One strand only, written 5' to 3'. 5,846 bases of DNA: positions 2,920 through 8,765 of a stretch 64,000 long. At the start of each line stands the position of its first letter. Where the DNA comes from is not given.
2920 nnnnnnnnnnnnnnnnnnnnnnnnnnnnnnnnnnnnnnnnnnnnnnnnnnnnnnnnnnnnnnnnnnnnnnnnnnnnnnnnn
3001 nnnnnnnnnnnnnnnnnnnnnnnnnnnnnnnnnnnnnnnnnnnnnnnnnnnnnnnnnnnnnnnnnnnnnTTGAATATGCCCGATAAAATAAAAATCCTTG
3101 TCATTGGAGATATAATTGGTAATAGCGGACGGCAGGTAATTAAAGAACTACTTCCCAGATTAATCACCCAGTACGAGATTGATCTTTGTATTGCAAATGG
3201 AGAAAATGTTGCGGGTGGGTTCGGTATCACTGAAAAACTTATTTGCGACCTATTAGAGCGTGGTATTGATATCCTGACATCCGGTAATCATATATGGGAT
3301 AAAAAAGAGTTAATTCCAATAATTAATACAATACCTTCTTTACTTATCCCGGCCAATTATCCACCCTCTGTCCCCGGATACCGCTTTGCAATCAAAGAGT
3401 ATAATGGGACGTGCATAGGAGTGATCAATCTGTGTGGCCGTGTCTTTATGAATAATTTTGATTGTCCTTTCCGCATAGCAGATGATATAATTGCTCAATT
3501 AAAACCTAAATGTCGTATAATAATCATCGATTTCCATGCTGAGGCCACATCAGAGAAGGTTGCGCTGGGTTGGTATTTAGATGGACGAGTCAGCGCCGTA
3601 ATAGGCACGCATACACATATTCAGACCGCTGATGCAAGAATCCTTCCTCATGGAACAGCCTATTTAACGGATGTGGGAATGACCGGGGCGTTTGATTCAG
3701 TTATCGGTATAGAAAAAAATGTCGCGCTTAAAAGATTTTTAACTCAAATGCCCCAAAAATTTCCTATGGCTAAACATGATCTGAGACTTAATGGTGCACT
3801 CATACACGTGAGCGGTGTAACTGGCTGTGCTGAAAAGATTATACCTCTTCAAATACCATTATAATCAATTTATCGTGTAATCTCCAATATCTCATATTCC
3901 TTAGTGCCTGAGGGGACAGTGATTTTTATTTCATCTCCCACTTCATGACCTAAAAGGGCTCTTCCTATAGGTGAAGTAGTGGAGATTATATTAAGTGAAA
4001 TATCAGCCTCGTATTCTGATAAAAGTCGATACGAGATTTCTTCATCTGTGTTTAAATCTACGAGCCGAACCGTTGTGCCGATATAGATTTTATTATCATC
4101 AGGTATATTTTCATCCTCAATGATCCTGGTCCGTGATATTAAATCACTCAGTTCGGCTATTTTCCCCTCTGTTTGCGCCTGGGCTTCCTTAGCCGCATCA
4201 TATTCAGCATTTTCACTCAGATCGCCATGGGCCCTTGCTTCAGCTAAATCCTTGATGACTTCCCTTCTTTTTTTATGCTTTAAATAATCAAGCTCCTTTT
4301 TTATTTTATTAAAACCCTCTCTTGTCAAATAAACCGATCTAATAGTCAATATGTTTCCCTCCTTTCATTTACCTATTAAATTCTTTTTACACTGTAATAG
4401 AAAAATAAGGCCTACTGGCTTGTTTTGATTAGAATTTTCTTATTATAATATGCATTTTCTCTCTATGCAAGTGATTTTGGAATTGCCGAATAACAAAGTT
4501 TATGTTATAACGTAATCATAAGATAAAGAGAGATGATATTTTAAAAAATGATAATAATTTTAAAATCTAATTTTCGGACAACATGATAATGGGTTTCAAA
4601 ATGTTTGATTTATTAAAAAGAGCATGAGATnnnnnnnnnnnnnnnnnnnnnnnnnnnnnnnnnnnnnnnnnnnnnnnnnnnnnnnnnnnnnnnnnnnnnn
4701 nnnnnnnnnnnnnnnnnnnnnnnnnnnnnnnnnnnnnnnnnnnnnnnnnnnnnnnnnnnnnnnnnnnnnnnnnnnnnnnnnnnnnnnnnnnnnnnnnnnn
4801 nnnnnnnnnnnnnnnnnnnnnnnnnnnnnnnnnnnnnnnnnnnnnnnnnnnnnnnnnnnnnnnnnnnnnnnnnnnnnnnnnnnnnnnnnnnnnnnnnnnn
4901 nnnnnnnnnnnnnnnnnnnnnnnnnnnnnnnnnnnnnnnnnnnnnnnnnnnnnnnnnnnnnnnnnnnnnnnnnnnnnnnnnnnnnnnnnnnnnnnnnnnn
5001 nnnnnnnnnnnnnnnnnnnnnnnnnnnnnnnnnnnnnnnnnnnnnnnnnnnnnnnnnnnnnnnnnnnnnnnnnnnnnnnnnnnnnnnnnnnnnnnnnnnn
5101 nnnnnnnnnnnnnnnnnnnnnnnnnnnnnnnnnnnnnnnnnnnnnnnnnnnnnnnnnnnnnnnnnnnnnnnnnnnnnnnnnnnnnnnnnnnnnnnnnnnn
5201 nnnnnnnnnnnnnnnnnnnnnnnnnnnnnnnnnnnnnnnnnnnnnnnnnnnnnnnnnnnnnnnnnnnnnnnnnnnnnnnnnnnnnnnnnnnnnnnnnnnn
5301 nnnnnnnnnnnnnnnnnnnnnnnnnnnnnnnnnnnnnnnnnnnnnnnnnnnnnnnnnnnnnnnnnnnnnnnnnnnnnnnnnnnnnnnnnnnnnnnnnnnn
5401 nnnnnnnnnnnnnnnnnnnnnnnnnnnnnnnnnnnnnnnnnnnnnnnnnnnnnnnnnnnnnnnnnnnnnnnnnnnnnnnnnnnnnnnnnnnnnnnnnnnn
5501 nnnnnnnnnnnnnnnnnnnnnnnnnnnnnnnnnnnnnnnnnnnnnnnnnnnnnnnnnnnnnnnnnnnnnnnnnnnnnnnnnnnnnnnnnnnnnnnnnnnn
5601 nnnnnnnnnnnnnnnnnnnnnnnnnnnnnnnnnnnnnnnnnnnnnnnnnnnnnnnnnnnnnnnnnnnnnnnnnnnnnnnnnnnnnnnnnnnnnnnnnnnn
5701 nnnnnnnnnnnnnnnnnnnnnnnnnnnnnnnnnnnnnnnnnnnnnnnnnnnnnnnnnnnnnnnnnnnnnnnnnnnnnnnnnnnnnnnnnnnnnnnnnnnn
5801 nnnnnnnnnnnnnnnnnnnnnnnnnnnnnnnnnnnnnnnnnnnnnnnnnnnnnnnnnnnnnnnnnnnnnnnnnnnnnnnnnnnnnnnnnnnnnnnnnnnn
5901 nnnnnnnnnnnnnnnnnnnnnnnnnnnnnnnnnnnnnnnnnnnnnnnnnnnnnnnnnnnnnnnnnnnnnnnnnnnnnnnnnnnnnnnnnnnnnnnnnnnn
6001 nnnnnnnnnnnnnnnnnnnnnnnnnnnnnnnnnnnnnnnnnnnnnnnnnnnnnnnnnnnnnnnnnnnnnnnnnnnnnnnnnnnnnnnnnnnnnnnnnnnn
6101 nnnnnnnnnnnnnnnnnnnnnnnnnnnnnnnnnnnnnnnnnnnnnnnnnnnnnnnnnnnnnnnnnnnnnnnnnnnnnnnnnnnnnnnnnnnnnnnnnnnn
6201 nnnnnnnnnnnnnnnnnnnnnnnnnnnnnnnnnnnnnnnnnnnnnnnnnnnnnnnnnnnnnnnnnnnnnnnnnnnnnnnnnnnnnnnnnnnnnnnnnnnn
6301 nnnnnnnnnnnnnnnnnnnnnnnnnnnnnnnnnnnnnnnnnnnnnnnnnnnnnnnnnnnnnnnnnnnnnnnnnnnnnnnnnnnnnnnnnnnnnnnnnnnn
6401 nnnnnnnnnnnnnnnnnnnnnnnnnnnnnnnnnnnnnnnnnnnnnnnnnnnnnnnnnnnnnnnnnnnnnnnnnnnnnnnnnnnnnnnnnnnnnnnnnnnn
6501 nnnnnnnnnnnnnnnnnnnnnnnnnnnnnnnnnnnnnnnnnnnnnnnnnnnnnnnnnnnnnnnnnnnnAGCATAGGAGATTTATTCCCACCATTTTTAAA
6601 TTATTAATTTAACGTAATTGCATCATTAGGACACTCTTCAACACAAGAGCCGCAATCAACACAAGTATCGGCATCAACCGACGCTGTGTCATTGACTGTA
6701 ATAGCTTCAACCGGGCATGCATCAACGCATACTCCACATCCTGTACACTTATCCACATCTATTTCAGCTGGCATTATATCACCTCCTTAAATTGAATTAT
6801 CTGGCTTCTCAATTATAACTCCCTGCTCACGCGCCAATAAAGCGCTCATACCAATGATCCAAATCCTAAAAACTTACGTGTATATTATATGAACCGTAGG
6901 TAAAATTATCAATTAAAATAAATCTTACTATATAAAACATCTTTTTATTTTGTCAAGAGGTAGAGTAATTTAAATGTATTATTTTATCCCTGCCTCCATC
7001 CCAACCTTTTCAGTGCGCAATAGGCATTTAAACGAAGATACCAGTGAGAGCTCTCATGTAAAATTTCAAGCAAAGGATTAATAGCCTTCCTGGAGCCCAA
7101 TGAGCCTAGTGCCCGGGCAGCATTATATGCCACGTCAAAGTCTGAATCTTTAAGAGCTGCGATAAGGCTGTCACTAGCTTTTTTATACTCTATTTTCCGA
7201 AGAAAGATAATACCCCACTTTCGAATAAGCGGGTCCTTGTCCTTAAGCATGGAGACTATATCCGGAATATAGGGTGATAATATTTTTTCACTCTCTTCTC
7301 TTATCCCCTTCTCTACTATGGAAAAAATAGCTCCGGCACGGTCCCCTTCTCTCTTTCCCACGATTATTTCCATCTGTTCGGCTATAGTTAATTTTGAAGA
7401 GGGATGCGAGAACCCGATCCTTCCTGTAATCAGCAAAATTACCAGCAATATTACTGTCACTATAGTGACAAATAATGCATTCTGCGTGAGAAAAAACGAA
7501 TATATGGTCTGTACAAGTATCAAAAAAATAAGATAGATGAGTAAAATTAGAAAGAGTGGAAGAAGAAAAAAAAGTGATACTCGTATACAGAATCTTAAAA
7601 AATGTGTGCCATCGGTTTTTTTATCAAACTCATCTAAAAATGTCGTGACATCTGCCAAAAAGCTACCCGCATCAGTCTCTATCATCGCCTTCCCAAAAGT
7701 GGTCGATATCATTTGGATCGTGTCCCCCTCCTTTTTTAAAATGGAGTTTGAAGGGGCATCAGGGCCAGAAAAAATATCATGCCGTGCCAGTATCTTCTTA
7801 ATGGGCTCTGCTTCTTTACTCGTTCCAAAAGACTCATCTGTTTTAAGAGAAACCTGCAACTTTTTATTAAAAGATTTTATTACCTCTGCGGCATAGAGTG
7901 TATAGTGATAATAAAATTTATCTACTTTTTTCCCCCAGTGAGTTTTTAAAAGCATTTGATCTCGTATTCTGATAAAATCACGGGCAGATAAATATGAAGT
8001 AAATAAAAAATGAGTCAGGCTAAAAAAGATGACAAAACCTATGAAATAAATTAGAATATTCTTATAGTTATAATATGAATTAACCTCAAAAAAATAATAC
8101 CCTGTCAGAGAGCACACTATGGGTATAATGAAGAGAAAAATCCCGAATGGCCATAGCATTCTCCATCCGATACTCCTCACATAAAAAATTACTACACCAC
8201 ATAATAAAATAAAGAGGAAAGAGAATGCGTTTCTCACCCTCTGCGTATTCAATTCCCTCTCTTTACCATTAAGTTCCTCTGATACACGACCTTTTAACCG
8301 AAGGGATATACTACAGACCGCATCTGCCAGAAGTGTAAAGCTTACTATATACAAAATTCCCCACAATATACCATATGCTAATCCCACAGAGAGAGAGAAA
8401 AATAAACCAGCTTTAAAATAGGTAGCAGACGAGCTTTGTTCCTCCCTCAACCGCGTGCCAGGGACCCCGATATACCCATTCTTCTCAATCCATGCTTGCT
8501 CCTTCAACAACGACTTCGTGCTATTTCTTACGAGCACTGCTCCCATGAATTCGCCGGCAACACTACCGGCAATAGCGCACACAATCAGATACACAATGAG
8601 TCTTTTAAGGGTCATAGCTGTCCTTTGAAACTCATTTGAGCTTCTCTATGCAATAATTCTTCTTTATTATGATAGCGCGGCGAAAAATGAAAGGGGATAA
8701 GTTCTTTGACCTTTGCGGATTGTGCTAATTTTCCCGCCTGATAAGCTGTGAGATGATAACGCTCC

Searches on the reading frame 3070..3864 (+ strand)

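Call 26: search_protein_families(library=pfam, proteins=[window:3070-3864:+], max_evalue=0.0001)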
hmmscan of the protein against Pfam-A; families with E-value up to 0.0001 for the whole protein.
window:3070-3864:+ (264 aa): 2 families
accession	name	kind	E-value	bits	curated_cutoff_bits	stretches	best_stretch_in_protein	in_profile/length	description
PF13277.11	YmdB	-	1.9e-102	342.3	27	1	10-257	1-250/253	YmdB-like protein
PF00149.33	Metallophos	-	2.9e-11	44.6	21.5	1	7-184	1-190/191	Calcineurin-like phosphoesterase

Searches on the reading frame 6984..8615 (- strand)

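Call 26: search_protein_families(library=pfam, proteins=[window:6984-8615:-], max_evalue=0.0001)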
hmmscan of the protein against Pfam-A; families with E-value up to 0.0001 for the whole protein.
window:6984-8615:- (543 aa): 3 families
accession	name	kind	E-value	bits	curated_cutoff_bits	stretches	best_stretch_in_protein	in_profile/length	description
PF13646.12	HEAT_2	-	2.3e-18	66.7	27.7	1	450-535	1-87/88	HEAT repeats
PF02985.28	HEAT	-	1.6e-05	25.1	23.5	0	484-507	5-28/31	HEAT repeat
PF03130.22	HEAT_PBS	-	2.7e-05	24.7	20.9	0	495-519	1-25/27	PBS lyase HEAT-like repeat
